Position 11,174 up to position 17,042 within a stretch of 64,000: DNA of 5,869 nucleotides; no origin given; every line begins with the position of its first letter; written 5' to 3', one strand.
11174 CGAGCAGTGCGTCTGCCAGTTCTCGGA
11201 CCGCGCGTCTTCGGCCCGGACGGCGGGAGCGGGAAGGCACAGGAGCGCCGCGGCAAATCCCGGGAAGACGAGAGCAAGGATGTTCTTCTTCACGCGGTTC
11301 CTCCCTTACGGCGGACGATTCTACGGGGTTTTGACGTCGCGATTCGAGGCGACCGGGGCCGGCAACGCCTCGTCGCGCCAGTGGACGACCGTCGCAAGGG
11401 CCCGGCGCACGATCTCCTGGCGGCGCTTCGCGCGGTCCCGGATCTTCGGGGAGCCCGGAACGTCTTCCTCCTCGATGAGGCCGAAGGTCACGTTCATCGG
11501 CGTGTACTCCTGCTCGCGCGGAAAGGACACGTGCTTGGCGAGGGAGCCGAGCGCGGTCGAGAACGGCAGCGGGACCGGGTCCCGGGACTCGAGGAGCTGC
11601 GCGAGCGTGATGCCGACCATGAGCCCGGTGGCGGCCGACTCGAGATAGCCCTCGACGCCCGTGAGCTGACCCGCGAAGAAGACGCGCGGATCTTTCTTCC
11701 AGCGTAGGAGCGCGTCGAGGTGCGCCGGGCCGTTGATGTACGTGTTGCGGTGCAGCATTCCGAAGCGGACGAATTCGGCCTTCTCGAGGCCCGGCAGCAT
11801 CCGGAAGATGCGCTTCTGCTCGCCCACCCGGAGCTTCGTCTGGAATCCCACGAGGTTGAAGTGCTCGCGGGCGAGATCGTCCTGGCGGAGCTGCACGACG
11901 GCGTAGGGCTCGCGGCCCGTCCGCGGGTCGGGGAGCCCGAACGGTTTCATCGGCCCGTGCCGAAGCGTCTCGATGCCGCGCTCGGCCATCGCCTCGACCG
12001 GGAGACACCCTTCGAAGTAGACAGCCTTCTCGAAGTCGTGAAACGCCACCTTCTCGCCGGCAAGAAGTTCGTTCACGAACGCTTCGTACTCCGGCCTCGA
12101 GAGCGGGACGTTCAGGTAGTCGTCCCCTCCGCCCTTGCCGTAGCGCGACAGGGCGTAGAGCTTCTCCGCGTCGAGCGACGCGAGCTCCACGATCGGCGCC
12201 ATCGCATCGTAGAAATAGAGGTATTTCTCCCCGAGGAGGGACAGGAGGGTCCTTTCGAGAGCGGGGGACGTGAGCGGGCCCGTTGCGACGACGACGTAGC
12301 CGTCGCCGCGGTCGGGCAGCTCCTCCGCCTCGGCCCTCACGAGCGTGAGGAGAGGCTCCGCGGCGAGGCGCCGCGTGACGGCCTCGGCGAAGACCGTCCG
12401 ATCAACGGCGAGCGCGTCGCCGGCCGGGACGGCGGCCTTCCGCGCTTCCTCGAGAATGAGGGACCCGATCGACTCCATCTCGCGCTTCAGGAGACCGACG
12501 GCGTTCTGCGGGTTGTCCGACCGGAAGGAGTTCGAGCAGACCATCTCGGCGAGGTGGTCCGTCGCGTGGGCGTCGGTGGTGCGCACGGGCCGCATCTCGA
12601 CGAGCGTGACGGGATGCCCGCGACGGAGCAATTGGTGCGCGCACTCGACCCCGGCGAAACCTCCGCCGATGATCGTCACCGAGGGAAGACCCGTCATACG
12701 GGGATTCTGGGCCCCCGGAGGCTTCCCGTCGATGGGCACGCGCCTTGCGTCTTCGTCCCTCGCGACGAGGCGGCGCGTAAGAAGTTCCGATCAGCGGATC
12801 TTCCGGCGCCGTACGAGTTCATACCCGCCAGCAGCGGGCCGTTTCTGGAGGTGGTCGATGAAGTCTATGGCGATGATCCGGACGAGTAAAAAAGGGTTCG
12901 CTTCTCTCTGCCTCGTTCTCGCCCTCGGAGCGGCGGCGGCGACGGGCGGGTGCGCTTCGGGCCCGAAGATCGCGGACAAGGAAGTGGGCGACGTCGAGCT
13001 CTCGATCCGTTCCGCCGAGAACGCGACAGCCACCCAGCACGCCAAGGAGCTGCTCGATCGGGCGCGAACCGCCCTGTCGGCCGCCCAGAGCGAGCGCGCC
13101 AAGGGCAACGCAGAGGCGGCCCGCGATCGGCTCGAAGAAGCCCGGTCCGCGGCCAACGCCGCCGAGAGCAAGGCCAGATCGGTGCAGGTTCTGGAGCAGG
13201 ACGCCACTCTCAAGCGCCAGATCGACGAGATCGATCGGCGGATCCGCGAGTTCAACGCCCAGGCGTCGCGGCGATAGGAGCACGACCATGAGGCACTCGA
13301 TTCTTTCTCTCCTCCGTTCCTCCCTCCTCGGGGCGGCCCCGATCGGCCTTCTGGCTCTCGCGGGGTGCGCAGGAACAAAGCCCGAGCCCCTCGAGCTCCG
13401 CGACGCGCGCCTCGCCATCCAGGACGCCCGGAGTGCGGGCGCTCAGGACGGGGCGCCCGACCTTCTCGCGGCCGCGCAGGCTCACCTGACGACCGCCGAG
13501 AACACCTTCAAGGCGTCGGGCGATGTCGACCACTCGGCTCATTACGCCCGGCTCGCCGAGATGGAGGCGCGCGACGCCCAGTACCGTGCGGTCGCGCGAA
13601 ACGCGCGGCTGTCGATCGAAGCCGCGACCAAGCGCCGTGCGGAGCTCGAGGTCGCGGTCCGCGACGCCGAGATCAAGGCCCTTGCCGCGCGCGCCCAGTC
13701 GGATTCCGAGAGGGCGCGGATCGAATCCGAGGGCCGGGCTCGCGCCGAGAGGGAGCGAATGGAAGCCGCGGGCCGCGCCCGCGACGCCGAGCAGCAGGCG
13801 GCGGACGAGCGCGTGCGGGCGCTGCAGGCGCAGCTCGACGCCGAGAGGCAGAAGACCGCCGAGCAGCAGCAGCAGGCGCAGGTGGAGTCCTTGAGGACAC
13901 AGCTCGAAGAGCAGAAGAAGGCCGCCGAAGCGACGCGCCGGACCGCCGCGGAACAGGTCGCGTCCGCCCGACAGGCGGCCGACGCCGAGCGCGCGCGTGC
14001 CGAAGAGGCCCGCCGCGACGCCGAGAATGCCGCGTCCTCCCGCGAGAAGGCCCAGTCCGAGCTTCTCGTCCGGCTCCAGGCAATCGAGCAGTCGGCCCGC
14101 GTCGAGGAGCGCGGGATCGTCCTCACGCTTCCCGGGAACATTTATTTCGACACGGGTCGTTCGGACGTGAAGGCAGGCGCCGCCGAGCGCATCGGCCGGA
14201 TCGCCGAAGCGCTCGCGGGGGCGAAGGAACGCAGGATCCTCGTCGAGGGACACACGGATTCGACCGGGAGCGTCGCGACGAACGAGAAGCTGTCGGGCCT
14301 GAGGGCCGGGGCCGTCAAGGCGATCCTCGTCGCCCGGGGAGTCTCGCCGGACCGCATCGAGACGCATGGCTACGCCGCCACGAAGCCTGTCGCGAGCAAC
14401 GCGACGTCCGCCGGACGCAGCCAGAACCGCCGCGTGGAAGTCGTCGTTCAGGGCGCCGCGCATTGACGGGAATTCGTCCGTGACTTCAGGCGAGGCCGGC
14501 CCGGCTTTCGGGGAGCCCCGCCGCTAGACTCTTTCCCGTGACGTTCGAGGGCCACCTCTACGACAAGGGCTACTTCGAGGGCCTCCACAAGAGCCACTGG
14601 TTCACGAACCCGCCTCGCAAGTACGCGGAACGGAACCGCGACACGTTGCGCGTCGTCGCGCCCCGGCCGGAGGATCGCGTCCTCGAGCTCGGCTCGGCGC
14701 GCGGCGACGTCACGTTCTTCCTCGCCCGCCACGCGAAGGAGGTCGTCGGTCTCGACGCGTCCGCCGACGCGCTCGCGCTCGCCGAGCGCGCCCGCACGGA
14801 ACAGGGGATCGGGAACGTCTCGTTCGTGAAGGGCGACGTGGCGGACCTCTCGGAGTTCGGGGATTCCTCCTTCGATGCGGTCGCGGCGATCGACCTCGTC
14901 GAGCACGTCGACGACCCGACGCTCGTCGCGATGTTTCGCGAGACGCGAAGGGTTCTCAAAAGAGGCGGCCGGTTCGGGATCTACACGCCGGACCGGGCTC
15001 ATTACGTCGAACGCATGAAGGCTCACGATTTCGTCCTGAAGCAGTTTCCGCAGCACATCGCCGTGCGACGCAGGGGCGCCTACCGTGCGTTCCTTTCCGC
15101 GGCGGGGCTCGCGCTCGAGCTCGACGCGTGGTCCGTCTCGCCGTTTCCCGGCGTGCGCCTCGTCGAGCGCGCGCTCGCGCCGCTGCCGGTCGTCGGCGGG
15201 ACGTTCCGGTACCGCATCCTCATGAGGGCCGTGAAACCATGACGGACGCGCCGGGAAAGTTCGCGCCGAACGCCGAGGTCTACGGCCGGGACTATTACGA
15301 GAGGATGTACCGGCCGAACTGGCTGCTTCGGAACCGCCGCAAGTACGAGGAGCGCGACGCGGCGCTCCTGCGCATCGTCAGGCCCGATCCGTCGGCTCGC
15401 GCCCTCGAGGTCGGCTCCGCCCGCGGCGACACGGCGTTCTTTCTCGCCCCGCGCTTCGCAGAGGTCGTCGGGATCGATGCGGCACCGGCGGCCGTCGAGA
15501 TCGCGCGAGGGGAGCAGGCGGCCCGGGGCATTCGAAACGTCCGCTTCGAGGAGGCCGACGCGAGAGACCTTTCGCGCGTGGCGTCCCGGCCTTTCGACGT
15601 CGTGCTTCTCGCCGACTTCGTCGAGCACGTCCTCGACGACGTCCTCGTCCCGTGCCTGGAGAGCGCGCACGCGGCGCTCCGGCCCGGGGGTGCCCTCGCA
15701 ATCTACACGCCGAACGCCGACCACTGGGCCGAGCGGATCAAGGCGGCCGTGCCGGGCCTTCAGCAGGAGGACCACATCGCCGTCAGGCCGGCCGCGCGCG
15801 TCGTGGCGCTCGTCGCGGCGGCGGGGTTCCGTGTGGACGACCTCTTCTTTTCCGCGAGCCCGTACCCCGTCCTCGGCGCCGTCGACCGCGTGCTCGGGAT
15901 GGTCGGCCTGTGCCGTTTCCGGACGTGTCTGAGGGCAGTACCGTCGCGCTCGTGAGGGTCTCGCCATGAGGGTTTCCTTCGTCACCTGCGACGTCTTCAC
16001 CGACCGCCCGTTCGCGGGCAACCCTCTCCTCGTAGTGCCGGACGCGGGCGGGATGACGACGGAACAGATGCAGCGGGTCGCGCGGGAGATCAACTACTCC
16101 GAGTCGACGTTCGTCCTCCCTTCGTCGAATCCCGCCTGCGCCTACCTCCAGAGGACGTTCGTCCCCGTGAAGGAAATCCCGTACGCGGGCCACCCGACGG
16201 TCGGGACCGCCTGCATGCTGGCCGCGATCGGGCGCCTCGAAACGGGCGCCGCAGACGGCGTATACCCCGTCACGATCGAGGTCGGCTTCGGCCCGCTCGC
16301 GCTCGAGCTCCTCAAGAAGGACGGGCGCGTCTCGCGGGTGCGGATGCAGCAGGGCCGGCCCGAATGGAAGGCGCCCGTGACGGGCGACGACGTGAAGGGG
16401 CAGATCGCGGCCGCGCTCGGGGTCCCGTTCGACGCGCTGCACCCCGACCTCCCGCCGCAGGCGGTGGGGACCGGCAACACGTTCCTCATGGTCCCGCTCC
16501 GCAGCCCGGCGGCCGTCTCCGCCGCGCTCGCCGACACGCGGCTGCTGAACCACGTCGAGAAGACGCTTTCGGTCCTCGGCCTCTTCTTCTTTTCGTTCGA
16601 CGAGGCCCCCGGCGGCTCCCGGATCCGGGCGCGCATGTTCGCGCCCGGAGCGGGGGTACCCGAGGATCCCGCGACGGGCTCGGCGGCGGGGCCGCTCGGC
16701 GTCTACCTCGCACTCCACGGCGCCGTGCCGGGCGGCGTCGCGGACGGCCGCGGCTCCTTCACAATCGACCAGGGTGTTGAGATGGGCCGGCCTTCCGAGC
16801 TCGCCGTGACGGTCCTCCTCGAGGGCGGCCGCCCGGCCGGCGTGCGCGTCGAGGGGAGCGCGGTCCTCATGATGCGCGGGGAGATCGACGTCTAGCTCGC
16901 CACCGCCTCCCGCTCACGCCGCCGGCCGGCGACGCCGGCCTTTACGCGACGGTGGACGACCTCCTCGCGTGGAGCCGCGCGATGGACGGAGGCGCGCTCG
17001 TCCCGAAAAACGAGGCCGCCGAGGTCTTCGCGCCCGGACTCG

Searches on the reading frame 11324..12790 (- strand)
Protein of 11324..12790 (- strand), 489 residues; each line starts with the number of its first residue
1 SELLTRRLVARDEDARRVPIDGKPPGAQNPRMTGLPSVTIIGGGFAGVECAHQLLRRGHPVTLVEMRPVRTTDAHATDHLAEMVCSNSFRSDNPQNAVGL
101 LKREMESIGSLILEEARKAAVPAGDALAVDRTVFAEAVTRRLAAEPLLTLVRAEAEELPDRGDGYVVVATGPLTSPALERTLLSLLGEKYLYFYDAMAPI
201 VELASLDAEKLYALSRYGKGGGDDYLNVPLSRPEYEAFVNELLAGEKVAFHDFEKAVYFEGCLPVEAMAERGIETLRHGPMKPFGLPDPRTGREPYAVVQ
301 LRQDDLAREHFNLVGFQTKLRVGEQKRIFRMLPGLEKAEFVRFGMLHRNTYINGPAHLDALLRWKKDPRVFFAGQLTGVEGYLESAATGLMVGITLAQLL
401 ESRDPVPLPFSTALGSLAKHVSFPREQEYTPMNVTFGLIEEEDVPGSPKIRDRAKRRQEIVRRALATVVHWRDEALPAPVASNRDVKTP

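Call 61: search_protein_families(library=pfam, proteins=[window:11324-12790:-], max_evalue=0.00001)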
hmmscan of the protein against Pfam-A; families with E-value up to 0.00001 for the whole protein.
window:11324-12790:- (489 aa): 4 families
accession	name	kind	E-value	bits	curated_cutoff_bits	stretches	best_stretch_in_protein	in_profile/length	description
PF01134.28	GIDA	-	5.4e-87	292.8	22.1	1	38-402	2-389/391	Glucose inhibited division protein A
PF01266.30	DAO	-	1.9e-08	34.7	27.9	1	38-180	2-104/353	FAD dependent oxidoreductase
PF00070.33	Pyr_redox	-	3.8e-07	30.9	22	1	38-80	2-46/82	Pyridine nucleotide-disulphide oxidoreductase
PF07992.20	Pyr_redox_2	-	2.6e-06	27.5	26.1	1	36-82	142-191/291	Pyridine nucleotide-disulphide oxidoreductase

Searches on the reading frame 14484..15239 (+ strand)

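Call 61: search_protein_families(library=pfam, proteins=[window:14484-15239:+], max_evalue=0.00001)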
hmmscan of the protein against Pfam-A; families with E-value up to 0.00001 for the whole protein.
window:14484-15239:+ (252 aa): 8 families
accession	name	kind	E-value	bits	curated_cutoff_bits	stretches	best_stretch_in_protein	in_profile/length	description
PF13649.12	Methyltransf_25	-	2.2e-21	76.8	27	1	66-162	1-97/97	Methyltransferase domain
PF13847.12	Methyltransf_31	-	1.6e-19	70.5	27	1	62-179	3-114/145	Methyltransferase domain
PF08241.18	Methyltransf_11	-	3.8e-19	69.6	21.2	1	67-164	1-93/95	Methyltransferase domain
PF08242.18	Methyltransf_12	-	3.5e-15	57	30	1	67-164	1-98/98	Methyltransferase domain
PF13489.12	Methyltransf_23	-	3.2e-13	50.2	27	1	48-211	6-161/164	Methyltransferase domain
PF01209.24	Ubie_methyltran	-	1e-10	41.8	20.1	1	53-168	38-153/233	ubiE/COQ5 methyltransferase family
PF02353.26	CMAS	-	6.4e-08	32.7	27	1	54-187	54-188/273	Mycolic acid cyclopropane synthetase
PF05175.20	MTS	-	4.1e-06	27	23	1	61-179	30-151/170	Methyltransferase small domain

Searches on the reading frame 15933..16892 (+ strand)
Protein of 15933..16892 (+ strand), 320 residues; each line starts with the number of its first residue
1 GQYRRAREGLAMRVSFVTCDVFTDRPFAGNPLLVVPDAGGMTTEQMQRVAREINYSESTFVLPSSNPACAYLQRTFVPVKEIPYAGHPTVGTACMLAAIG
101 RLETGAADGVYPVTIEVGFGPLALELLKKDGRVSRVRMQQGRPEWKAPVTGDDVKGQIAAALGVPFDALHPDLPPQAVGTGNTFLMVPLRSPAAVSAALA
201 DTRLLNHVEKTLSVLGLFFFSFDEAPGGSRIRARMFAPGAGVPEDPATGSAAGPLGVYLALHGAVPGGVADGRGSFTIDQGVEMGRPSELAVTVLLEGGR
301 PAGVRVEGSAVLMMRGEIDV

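Call 61: search_protein_families(library=pfam, proteins=[window:15933-16892:+], max_evalue=0.00001)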
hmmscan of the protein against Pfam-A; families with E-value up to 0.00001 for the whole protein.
window:15933-16892:+ (320 aa): 1 family
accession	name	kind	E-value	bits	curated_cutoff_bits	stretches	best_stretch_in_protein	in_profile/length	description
PF02567.21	PhzC-PhzF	-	4.1e-58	197.5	27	1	20-316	2-281/281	Phenazine biosynthesis-like protein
